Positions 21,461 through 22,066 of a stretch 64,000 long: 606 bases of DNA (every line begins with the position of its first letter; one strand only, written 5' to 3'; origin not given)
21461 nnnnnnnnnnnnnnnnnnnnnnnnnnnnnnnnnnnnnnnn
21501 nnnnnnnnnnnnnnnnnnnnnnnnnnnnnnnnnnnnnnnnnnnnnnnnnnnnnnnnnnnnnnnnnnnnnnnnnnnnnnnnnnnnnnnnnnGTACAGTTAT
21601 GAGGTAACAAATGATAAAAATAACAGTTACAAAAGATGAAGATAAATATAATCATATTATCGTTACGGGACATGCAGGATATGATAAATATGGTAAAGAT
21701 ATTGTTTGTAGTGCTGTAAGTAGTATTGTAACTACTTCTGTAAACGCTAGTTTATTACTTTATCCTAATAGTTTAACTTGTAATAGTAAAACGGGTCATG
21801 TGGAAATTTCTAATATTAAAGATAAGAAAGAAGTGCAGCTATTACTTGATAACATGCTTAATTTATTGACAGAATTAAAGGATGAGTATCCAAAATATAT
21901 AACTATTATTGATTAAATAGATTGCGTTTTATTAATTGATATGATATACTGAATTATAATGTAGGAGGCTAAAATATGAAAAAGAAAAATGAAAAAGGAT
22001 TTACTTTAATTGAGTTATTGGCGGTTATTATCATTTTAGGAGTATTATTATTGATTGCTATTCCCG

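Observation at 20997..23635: Surface-filament islet: SipW-type-signal protein, Prp-like protease and three tandem type IV pilins, without assembly ATPase genes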

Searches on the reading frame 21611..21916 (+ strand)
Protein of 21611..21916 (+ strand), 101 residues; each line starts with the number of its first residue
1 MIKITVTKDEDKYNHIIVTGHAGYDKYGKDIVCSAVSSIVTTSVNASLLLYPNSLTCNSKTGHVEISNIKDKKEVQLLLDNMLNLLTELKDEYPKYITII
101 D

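Call 6: search_protein_families(library=pfam, proteins=[window:21611-21916:+], max_evalue=0.1)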
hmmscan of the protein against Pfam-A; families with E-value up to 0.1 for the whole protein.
window:21611-21916:+ (101 aa): 1 family
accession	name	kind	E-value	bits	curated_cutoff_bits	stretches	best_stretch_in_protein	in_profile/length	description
PF04327.17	Peptidase_Prp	-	1.5e-23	83.3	27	1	1-97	1-89/90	Cysteine protease Prp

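Call 7: search_protein_families(library=ncbifam, proteins=[window:21611-21916:+], max_evalue=0.1)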
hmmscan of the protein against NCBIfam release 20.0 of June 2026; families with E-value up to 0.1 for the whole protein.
window:21611-21916:+ (101 aa): 14 families
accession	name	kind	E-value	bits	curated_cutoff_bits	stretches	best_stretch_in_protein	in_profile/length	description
NF011132.0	PRK14553.3-1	equivalog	1.1e-17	64.2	133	1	1-98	1-100/106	ribosomal-processing cysteine protease Prp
NF011131.0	PRK14553.2-4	equivalog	6.4e-16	58.7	225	1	1-99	1-104/113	ribosomal-processing cysteine protease Prp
NF011126.0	PRK14553.1-6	equivalog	3.2e-14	53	135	1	1-100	1-108/112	ribosomal-processing cysteine protease Prp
NF011129.0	PRK14553.2-2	equivalog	5.6e-14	52.4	133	1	1-99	1-100/104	ribosomal-processing cysteine protease Prp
NF011133.0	PRK14553.3-2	equivalog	1.7e-12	47.6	171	1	1-101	1-106/113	ribosomal-processing cysteine protease Prp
NF011122.0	PRK14553.1-1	equivalog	5e-12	46.1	166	1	1-98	1-104/108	ribosomal-processing cysteine protease Prp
NF011125.0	PRK14553.1-5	equivalog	4.2e-09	36.8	201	1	1-99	1-102/105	ribosomal-processing cysteine protease Prp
NF011128.0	PRK14553.2-1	equivalog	7.9e-09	35.7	136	1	1-100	1-102/109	ribosomal-processing cysteine protease Prp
NF011124.0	PRK14553.1-4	equivalog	3.4e-08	33.6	186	1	1-100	1-108/114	ribosomal-processing cysteine protease Prp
NF011134.0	PRK14553.3-3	equivalog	5.5e-08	32.7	185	1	1-98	1-92/95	ribosomal-processing cysteine protease Prp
NF011130.0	PRK14553.2-3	equivalog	1.5e-07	31.6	189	1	1-99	1-104/111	ribosomal-processing cysteine protease Prp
NF011123.0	PRK14553.1-3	equivalog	0.00085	19.8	178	1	1-100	1-102/110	ribosomal-processing cysteine protease Prp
NF041162.2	encap_f2a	equivalog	0.0035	16.5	380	1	6-92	54-138/295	family 2A encapsulin nanocompartment shell protein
NF011127.0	PRK14553.1-7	equivalog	0.0083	16.4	122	1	1-94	1-104/123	ribosomal-processing cysteine protease Prp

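Call 14: find_homologous_proteins(query=window:21611-21916:+)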
Query window:21611-21916:+ (101 aa): 86 proteins with E <= 0.001 among 96 candidates.
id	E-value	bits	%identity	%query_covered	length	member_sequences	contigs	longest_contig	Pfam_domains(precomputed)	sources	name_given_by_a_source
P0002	4.7e-58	211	100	100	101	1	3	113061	PF04327.18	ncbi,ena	-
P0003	2.7e-22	97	57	98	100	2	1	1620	PF04327.18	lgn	-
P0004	3.2e-21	93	54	88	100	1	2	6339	PF04327.18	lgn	-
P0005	6.6e-20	89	52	98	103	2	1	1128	PF04327.18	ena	-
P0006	1.3e-19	88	52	98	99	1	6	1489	PF04327.18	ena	-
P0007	3.1e-19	87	47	98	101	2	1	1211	PF04327.18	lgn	-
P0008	3.4e-19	87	52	98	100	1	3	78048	PF04327.18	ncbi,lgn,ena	-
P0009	3.7e-19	87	51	98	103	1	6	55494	PF04327.18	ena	-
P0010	1.1e-18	85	52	98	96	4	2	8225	PF04327.18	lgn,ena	-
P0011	1.2e-18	85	53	98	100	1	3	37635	PF04327.18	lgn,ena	-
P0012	1.5e-18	85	51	98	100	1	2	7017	PF04327.18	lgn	-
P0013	2.1e-18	84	52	98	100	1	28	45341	PF04327.18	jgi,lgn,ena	-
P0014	2.3e-18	84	53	99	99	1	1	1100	PF04327.18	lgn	-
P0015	3.3e-18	84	48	99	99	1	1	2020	PF04327.18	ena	-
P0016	4.2e-18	83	52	99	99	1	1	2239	PF04327.18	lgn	-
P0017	5.3e-18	83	54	98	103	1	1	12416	PF04327.18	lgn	-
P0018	7.6e-18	82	55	98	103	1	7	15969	PF04327.18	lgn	-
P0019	9.7e-18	82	54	98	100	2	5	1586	PF04327.18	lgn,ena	-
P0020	1.2e-17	82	50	99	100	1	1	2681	PF04327.18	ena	-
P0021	1.3e-17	82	48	98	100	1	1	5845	PF04327.18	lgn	-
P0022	1.7e-17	81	48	93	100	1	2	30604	PF04327.18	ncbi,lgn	-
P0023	2.3e-17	81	52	98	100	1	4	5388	PF04327.18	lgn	-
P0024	2.5e-17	81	52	80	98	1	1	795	PF04327.18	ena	-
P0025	3.0e-17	81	44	99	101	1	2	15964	PF04327.18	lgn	-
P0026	3.0e-17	80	48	98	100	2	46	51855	PF04327.18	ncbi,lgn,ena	-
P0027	3.1e-17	80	51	98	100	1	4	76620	PF04327.18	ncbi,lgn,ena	-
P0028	3.4e-17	80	54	98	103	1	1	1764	PF04327.18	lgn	-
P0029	3.8e-17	80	47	99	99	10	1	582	PF04327.18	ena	-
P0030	1.0e-16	79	51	98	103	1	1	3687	PF04327.18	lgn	-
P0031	1.2e-16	79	51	98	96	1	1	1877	PF04327.18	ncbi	-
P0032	1.6e-16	78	48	98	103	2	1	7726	PF04327.18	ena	-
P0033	2.0e-16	78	49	98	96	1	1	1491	PF04327.18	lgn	-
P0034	2.1e-16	78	49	98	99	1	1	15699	PF04327.18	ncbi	-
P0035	4.3e-16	77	45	99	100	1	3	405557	PF04327.18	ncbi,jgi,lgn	jgi:hypothetical protein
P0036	8.0e-16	76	46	98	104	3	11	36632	PF04327.18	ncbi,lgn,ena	-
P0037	8.4e-16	76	66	50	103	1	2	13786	PF04327.18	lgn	-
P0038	1.5e-15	75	45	98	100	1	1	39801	PF04327.18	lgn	-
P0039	1.7e-15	75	45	98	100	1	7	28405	PF04327.18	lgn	-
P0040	2.6e-15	74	49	98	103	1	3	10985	PF04327.18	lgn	-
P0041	2.7e-15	74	49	87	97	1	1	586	PF04327.18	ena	-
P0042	2.9e-15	74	48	98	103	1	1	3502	PF04327.18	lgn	-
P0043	3.1e-15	74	47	99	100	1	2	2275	PF04327.18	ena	-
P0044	3.9e-15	74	45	98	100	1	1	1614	PF04327.18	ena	-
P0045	5.6e-15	73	47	98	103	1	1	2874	PF04327.18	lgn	-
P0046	5.9e-15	73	44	98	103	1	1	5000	PF04327.18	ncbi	-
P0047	6.2e-15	73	47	93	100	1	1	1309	PF04327.18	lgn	-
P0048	9.6e-15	72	46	99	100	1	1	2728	PF04327.18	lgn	-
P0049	1.0e-14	72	47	99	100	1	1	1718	PF04327.18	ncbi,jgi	jgi:hypothetical protein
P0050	1.2e-14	72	48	87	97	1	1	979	PF04327.18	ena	-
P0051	1.6e-14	72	48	87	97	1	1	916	PF04327.18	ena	-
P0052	2.0e-14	72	45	96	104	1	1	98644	PF04327.18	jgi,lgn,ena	jgi:uncharacterized protein YsxB (DUF464 family)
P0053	2.0e-14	71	48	87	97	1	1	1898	PF04327.18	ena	-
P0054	2.9e-14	71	48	98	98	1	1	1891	PF04327.18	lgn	-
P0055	3.6e-14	71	48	87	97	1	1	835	PF04327.18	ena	-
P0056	4.2e-14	70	47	87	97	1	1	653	PF04327.18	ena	-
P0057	6.9e-14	70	47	85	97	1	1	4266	PF04327.18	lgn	-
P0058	7.6e-14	70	45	98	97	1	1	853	PF04327.18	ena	-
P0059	8.0e-14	70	47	95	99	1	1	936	PF04327.18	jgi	jgi:hypothetical protein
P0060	9.3e-14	69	48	87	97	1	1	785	PF04327.18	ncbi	-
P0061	9.3e-14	69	48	87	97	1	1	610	PF04327.18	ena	-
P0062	1.0e-13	69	48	87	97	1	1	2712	PF04327.18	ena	-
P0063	1.1e-13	69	45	98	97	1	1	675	PF04327.18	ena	-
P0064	1.3e-13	69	45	95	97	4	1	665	PF04327.18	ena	-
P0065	1.4e-13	69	58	48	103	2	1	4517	PF04327.18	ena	-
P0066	1.9e-13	68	44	96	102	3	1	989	PF04327.18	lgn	-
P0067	5.1e-13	67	42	98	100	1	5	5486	PF04327.18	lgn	-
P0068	8.2e-13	66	45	98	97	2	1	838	PF04327.18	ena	-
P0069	9.2e-13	66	54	48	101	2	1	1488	PF04327.18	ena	-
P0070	1.6e-12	65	43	82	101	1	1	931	PF04327.18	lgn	-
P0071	1.6e-12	65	43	98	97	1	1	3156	PF04327.18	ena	-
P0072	1.6e-12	65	43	98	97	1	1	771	PF04327.18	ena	-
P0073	2.4e-12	65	43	98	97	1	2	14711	PF04327.18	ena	-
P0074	3.6e-12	64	56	45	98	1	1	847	PF04327.18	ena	-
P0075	6.5e-12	63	45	98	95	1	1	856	PF04327.18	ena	-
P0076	1.1e-11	63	38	99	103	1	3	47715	PF04327.18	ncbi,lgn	-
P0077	1.6e-10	59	44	98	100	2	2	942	PF04327.18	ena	-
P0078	2.0e-10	59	50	75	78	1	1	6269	PF04327.18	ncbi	-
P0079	2.8e-10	58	53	54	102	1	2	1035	PF04327.18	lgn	-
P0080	3.6e-10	58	33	98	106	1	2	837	PF04327.18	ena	-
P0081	5.4e-10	57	38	98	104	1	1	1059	PF04327.18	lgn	-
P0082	2.2e-8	52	40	99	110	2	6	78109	PF04327.18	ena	-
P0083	2.6e-8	52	61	44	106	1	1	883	PF04327.18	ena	-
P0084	4.2e-8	51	37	99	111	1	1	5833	PF04327.18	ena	-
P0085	2.8e-7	49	39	98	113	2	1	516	PF04327.18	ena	-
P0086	3.5e-5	42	36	94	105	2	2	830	PF04327.18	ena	-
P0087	5.2e-4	38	62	37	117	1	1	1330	PF04327.18,PF00589.28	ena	-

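Call 15: find_encoding_contigs(protein=P0002, flank=10000, max_places=3)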
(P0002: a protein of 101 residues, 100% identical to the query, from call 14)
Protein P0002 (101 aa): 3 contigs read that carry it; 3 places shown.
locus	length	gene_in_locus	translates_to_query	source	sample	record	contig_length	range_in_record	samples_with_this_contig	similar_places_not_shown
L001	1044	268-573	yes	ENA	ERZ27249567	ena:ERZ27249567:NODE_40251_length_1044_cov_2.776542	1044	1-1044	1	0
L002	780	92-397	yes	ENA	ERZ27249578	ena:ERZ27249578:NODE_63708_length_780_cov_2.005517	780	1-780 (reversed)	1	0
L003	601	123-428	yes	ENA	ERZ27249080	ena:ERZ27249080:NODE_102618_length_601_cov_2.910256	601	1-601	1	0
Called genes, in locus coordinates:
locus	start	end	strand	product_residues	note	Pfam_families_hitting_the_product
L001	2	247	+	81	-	?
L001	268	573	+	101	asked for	PF04327:Peptidase_Prp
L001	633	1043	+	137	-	?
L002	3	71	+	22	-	?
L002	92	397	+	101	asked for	PF04327:Peptidase_Prp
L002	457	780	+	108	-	?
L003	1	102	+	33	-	?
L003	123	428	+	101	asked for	PF04327:Peptidase_Prp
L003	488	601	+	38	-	?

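Call 16: find_encoding_contigs(protein=P0008, flank=6000, max_places=2)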
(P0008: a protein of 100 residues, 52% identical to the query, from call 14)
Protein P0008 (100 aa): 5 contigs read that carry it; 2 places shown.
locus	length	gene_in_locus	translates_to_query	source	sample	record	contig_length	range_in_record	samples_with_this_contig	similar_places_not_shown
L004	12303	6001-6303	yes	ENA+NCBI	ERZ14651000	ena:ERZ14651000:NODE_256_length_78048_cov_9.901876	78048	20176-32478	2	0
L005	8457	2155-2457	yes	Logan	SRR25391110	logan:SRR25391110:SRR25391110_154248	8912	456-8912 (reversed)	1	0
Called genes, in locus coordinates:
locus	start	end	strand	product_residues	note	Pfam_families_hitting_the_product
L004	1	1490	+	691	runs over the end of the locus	PF03176:MMPL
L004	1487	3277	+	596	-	-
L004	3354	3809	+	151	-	PF03073:TspO_MBR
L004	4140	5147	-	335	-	PF14559:TPR_19 (faint)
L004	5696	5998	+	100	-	PF00829:Ribosomal_L21p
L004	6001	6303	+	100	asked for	PF04327:Peptidase_Prp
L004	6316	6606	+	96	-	PF01016:Ribosomal_L27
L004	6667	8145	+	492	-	PF02074:Peptidase_M32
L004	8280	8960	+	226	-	-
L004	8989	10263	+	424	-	PF01018:GTP1_OBG, PF02421:FeoB_N, PF01926:MMR_HSR1, PF03029:ATP_bind_1 (faint), PF09269:DUF1967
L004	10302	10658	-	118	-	-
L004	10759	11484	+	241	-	PF20772:TACO1_YebC_N, PF01709:Transcrip_reg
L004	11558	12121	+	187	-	PF01330:RuvA_N, PF14520:HHH_5, PF07499:RuvA_C (weak)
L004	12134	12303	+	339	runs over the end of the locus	PF06068:TIP49 (faint), PF05496:RuvB_N, PF00004:AAA, PF07728:AAA_5 (weak), PF13173:AAA_14 (weak), PF17864:AAA_lid_4, PF05491:WHD_RuvB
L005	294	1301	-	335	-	PF14559:TPR_19 (faint)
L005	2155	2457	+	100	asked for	PF04327:Peptidase_Prp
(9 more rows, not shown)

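Call 17: find_encoding_contigs(protein=P0009, flank=6000, max_places=2)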
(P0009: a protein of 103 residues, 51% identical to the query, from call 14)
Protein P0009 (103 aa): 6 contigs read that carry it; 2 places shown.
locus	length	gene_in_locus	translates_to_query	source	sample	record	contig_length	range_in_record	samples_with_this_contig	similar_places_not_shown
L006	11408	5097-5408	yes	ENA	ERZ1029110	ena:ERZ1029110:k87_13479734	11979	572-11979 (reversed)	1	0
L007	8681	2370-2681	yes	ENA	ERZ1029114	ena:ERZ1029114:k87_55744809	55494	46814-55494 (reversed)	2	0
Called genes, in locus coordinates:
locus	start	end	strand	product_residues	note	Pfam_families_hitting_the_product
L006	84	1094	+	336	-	-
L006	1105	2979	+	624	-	-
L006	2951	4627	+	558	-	-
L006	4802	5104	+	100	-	PF00829:Ribosomal_L21p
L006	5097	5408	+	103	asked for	PF04327:Peptidase_Prp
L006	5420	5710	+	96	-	PF01016:Ribosomal_L27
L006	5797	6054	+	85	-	PF06949:DUF1292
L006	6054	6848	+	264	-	-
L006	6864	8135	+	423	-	PF01018:GTP1_OBG, PF02421:FeoB_N, PF01926:MMR_HSR1, PF09269:DUF1967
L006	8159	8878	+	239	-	-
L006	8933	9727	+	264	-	PF00072:Response_reg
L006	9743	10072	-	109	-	-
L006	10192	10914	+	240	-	PF20772:TACO1_YebC_N, PF01709:Transcrip_reg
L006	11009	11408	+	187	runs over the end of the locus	PF01330:RuvA_N, PF14520:HHH_5, PF07499:RuvA_C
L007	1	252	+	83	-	?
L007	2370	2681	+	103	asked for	PF04327:Peptidase_Prp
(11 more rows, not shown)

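Call 19: find_encoding_contigs(protein=P0004, flank=6000, max_places=2)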
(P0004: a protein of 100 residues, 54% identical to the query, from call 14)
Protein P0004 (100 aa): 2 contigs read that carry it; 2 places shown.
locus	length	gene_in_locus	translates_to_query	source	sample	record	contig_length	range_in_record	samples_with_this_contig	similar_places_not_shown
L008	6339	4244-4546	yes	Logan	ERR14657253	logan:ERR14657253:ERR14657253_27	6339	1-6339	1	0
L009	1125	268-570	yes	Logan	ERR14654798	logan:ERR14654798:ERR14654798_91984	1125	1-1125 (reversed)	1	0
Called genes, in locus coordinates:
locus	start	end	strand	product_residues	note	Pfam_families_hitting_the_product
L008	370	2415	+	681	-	PF00270:DEAD (faint), PF00580:UvrD-helicase, PF13245:AAA_19 (faint), PF01443:Viral_helicase1 (weak), PF13538:UvrD_C_2 (weak)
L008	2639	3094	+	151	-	PF01551:Peptidase_M23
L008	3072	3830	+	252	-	PF02163:Peptidase_M50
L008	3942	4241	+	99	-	PF00829:Ribosomal_L21p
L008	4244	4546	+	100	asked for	PF04327:Peptidase_Prp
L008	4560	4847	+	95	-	PF01016:Ribosomal_L27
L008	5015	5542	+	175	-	PF00398:RrnaAD (weak)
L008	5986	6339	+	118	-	?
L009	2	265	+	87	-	?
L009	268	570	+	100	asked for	PF04327:Peptidase_Prp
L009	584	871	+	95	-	PF01016:Ribosomal_L27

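Call 20: find_encoding_contigs(protein=P0003, flank=6000, max_places=2)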
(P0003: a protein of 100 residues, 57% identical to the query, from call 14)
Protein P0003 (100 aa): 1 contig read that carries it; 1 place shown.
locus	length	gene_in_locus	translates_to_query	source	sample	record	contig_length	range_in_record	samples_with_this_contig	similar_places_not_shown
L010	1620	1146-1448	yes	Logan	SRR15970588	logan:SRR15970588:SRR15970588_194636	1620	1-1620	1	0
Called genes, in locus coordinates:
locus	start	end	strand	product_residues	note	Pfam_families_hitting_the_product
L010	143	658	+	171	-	-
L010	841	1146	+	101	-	PF00829:Ribosomal_L21p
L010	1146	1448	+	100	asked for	PF04327:Peptidase_Prp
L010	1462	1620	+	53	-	?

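Call 33: find_related_loci(query=window:21611-21916:+, collection=genome_contigs, flank=10000)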
Query window:21611-21916:+ (101 aa) in genome_contigs; peptide patterns used: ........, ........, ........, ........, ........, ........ (x = any residue, [..] = any of these).
233 stretches matched a pattern; 18 encode a relative of the query (tblastn E <= 1e-3); 18 distinct loci.
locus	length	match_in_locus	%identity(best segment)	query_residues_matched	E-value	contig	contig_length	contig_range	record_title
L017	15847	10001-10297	45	1-99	9e-25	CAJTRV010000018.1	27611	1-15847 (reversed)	MAG TPA_asm: uncultured Bacilli bacterium isolate MGBC107952 genome assembly, contig: MGBC107952.18, whole genome shotgu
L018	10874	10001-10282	49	1-99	5e-24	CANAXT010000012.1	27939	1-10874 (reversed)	MAG TPA_asm: uncultured Tenericutes bacterium isolate SRR16350204_bin.22_metawrap_v1.3_MAG genome assembly, contig: NODE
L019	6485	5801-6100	49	1-100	3e-23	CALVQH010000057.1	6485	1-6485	MAG: uncultured Bacilli bacterium isolate BRZ_HC__bin52 genome assembly, contig: BRZ_HC__NODE_7741_length_6485_cov_5.686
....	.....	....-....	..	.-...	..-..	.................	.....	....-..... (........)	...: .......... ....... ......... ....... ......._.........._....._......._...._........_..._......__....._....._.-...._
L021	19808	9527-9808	46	1-99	4e-22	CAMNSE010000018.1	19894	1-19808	MAG: uncultured Mycoplasma sp. isolate SRR19792994_bin.62_metawrap_v1.3_MAG genome assembly, contig: ERZ12290372_3902, w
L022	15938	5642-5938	46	1-99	1e-21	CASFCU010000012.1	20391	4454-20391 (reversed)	uncultured bacterium isolate CO.B37.metabat-bins.121 genome assembly, contig: CO.B37.metabat-bins.121.fa_k141_18583481,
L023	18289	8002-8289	47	1-97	3e-21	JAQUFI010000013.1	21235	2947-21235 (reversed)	MAG: Bacilli bacterium isolate STCSWMC_198 NODE_6056_length_21235_cov_3.619812_ST_CSWMC, whole genome shotgun sequence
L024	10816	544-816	51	8-100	6e-21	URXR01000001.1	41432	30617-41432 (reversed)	uncultured Tenericutes bacterium isolate UMGS1449 genome assembly, contig: NODE_731_length_41432_cov_5.912415, whole gen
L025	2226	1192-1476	47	1-99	2e-19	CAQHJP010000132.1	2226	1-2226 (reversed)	MAG TPA_asm: uncultured Bacilli bacterium isolate MGBC121008 genome assembly, contig: MGBC121008.132, whole genome shotg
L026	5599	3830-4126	42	1-100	2e-19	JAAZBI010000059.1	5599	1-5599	MAG: Mollicutes bacterium isolate AS06rmzACSIP_550 378308_AS06, whole genome shotgun sequence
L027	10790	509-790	53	1-99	1e-18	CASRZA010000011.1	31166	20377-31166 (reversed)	MAG: uncultured Bacilli bacterium isolate extra-ERR2497917.11_1677795655 genome assembly, contig: NODE_246_length_31166_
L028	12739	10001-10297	40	1-100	2e-17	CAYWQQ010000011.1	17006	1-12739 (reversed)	MAG TPA_asm: uncultured Muribaculaceae bacterium isolate SRP294416_co3_544 genome assembly, contig: NODE_5598_length_170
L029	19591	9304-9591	44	1-99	2e-16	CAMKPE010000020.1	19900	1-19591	MAG: uncultured Clostridium sp. isolate SRR12081297_bin.2_metaWRAP_v1.3_MAG genome assembly, contig: ERZ12289777.4183, w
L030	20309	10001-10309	36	1-99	4e-16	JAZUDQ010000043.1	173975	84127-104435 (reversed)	MAG: Lachnospiraceae bacterium isolate T1900045308_TH20190078.MAGScoT_cleanbin_000030 SGB_6198_k141_1787513, whole genom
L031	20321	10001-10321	36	1-101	2e-15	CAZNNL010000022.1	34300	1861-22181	MAG TPA_asm: uncultured Oscillospiraceae bacterium isolate SRP192927_co5_669 genome assembly, contig: NODE_1141_length_3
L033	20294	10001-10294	37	1-99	3e-12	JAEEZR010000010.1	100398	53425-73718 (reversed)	MAG: Bacillales bacterium isolate Tb.RUG.9 k141_1561582_flag=1_multi=18.7317_len=100398, whole genome shotgun sequence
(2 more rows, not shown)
